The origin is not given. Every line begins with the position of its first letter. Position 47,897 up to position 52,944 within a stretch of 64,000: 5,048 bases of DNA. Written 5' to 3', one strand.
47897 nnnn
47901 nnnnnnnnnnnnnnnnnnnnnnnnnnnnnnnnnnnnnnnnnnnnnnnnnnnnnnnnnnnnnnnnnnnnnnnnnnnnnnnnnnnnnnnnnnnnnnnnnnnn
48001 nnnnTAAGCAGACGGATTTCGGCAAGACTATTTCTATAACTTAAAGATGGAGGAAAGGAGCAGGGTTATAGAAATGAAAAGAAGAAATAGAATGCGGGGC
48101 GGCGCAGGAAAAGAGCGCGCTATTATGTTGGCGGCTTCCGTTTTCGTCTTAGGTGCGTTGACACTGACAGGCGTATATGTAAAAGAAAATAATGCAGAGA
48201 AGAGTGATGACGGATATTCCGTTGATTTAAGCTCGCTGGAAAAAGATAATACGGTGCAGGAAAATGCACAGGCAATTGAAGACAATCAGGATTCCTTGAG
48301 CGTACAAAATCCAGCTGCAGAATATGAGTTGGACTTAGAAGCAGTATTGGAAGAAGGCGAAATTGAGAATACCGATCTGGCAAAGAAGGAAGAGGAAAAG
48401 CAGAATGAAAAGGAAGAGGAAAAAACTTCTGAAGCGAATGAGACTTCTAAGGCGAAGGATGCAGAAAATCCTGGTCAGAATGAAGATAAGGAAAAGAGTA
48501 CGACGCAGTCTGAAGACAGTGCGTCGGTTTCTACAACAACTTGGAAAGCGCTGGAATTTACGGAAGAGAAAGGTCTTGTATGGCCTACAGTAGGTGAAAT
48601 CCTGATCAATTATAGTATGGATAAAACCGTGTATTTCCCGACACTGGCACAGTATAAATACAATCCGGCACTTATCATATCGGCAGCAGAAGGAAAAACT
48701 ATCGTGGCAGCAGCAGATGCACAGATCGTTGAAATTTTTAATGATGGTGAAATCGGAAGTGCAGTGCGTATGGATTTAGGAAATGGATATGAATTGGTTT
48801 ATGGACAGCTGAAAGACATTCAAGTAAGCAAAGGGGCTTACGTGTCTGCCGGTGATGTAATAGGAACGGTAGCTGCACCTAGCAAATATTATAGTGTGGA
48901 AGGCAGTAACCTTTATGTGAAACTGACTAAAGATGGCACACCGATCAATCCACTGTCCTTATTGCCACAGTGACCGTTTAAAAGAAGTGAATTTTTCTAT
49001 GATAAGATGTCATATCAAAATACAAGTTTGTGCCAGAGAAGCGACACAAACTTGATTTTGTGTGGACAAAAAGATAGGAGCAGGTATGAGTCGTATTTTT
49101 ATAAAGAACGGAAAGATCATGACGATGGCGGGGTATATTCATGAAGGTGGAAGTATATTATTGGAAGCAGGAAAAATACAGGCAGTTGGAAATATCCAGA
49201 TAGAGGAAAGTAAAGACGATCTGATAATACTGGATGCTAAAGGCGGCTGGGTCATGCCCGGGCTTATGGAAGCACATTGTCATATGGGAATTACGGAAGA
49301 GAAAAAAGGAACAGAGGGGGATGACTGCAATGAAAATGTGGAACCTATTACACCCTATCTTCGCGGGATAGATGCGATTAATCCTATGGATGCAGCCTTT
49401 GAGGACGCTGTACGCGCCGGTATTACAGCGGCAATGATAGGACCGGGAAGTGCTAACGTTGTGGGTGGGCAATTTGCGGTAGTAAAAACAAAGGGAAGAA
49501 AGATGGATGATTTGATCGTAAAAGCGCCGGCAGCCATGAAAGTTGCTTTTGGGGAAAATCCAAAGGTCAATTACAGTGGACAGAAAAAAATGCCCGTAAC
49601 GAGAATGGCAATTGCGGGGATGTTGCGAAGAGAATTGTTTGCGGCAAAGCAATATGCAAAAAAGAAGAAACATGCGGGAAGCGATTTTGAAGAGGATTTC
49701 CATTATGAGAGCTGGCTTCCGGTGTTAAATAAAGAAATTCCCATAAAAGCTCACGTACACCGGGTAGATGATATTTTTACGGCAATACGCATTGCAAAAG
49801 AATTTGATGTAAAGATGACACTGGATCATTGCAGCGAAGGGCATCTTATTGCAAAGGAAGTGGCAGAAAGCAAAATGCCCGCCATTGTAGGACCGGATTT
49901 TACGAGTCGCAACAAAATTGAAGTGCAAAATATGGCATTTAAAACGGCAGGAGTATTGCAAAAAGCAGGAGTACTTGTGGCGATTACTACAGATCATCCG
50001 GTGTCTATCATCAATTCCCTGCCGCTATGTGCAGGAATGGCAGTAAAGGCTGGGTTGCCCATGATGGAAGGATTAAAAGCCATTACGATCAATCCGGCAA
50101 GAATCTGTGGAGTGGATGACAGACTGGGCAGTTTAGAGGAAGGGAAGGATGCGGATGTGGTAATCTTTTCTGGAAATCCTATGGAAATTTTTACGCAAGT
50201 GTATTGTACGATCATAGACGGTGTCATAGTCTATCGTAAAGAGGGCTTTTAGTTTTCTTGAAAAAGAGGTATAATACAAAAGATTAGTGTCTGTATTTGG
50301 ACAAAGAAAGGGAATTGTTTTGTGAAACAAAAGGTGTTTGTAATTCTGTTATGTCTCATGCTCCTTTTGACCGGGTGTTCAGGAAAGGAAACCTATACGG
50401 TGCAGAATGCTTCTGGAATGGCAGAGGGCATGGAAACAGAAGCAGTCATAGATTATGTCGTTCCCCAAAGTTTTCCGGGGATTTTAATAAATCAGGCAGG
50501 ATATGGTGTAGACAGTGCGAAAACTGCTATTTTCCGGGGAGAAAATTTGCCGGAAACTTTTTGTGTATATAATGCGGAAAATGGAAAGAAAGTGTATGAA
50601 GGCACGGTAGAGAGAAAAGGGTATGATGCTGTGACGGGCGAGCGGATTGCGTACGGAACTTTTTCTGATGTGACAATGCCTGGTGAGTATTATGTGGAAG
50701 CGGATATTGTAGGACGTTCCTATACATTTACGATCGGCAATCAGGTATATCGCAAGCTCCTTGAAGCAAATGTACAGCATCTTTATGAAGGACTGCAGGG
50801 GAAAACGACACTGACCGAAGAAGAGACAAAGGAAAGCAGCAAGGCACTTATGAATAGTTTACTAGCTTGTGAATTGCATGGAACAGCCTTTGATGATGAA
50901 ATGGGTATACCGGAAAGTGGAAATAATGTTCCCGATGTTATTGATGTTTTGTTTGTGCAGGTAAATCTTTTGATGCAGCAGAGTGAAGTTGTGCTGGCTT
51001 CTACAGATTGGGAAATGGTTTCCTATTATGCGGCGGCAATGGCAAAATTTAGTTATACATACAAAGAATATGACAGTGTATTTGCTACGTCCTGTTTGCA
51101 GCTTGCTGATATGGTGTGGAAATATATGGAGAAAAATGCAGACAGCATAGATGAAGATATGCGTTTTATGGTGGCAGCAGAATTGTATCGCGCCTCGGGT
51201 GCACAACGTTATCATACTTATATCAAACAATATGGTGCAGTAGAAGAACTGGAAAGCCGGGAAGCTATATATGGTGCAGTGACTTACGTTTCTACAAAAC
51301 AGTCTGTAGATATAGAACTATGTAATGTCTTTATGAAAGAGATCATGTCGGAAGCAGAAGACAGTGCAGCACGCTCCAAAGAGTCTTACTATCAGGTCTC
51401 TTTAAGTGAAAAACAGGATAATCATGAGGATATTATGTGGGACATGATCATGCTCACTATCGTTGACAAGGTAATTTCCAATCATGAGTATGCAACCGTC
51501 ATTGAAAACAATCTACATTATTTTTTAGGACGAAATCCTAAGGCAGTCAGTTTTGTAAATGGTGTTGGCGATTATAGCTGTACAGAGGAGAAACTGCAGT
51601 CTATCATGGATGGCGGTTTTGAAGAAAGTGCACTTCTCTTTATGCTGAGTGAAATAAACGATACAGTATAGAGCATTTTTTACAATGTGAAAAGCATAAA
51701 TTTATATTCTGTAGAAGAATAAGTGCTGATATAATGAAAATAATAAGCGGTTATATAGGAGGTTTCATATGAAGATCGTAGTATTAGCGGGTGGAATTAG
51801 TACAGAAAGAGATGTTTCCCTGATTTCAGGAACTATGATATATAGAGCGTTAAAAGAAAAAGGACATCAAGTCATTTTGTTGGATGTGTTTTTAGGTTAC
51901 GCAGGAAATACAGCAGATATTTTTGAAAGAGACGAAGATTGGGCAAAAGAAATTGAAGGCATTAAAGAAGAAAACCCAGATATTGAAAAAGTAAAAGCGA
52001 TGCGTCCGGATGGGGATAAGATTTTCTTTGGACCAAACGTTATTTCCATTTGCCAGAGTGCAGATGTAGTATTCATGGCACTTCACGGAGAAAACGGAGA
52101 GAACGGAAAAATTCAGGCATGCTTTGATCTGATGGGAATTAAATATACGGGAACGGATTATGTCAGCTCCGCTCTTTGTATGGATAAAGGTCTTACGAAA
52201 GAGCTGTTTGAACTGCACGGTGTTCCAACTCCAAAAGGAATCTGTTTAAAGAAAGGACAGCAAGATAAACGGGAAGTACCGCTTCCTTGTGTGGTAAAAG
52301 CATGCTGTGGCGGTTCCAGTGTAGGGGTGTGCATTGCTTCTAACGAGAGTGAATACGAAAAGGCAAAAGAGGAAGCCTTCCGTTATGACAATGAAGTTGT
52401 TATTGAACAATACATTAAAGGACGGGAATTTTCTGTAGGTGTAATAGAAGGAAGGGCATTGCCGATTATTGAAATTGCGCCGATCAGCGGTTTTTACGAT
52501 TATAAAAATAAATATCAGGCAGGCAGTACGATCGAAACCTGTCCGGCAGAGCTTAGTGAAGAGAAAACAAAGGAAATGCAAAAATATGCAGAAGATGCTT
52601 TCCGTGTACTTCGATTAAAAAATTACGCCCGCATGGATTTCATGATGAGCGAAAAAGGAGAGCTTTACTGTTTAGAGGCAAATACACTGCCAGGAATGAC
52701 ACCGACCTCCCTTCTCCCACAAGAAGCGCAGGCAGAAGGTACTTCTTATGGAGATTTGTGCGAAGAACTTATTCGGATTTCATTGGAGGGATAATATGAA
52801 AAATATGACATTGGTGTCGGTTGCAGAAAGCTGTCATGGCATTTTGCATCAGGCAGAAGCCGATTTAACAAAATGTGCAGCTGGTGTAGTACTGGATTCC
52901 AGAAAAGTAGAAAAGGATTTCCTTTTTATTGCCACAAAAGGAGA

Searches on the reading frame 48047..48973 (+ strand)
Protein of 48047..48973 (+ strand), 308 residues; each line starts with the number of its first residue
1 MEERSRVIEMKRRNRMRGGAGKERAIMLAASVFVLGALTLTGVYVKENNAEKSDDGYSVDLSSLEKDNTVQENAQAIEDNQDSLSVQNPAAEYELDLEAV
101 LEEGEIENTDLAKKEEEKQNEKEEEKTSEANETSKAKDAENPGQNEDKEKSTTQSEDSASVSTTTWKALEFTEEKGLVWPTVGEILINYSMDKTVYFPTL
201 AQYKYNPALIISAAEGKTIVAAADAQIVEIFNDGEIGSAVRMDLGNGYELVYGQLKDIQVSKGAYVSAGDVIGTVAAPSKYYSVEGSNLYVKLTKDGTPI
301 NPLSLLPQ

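Call 12: search_protein_families(library=pfam, proteins=[window:48047-48973:+])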
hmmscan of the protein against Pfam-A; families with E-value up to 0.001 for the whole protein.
window:48047-48973:+ (308 aa): 1 family
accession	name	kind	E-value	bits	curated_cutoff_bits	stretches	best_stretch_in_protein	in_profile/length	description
PF01551.29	Peptidase_M23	-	8.1e-17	61.7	28.7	1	208-302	5-96/96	Peptidase family M23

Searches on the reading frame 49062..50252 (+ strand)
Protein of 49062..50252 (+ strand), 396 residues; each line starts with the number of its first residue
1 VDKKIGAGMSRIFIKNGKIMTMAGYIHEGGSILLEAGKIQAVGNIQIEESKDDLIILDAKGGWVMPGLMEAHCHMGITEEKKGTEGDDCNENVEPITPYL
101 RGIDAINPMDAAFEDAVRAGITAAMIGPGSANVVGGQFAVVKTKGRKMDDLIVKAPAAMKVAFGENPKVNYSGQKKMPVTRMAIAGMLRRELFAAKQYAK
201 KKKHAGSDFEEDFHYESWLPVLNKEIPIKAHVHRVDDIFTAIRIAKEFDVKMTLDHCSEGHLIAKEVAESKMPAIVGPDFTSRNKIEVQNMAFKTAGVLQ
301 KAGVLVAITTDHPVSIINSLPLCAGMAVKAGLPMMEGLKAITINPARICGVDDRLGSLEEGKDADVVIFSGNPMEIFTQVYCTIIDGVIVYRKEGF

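Call 12: search_protein_families(library=pfam, proteins=[window:49062-50252:+])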
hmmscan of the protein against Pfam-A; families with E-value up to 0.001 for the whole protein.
window:49062-50252:+ (396 aa): 2 families
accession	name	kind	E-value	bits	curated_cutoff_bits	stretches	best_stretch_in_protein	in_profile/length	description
PF07969.17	Amidohydro_3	-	1.6e-20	74.5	29.7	1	297-391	360-472/472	Amidohydrolase family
PF01979.26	Amidohydro_1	-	7.7e-18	65.3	25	1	63-390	1-345/345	Amidohydrolase family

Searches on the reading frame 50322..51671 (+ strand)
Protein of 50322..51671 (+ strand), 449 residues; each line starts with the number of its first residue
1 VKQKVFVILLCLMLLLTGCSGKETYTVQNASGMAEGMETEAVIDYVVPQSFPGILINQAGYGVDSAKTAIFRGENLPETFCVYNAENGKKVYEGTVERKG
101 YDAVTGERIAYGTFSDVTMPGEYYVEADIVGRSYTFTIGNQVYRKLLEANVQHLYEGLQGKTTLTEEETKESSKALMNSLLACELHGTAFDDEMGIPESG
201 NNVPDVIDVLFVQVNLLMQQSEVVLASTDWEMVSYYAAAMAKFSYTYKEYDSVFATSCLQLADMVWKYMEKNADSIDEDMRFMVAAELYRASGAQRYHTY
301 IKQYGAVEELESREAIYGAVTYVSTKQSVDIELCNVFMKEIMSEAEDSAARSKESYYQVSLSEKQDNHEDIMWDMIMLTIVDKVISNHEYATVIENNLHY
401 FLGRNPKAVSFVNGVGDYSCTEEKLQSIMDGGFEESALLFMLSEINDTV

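Call 12: search_protein_families(library=pfam, proteins=[window:50322-51671:+])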
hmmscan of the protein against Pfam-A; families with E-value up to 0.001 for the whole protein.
window:50322-51671:+ (449 aa): 2 families
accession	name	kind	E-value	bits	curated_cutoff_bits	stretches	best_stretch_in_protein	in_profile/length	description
PF02927.20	CelD_N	-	1.2e-19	71.3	24.6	1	52-129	4-83/86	Cellulase N-terminal ig-like domain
PF00759.25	Glyco_hydro_9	-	3.3e-16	60.1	27.7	1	232-420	152-382/444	Glycosyl hydrolase family 9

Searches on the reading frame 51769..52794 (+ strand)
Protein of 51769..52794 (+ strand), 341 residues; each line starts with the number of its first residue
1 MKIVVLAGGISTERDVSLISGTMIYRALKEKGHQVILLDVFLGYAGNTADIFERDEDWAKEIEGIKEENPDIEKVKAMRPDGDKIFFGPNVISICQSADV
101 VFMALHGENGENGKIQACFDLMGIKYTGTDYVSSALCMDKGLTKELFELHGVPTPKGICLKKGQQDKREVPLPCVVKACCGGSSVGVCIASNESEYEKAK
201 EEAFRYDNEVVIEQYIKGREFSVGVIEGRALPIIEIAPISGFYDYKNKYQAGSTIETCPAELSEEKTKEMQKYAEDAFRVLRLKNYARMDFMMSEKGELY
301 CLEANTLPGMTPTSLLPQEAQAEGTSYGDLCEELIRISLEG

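Call 12: search_protein_families(library=pfam, proteins=[window:51769-52794:+])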
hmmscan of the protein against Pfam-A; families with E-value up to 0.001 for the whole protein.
window:51769-52794:+ (341 aa): 7 families
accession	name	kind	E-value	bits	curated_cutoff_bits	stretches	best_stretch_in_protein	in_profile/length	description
PF07478.18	Dala_Dala_lig_C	-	2.2e-51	174.7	24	1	165-335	30-203/204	D-ala D-ala ligase C-terminus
PF01820.27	Dala_Dala_lig_N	-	3.3e-26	92.6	34.6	1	2-128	1-120/121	D-ala D-ala ligase N-terminus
PF02655.19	ATP-grasp_3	-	5.9e-11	43.2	23.2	1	137-305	1-154/160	ATP-grasp domain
PF13535.11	ATP-grasp_4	-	2.4e-09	37.4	27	1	171-307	2-151/160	ATP-grasp domain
PF02786.22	CPSase_L_D2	-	7.3e-09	35.9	19.8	1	162-306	29-178/211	Carbamoyl-phosphate synthase L chain, ATP binding domain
PF01071.24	GARS_A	-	3.8e-05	24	27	1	139-228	2-102/194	Phosphoribosylglycinamide synthetase, ATP-grasp (A) domain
PF02222.28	ATP-grasp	-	8.6e-05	22.7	27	1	147-284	3-140/179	ATP-grasp domain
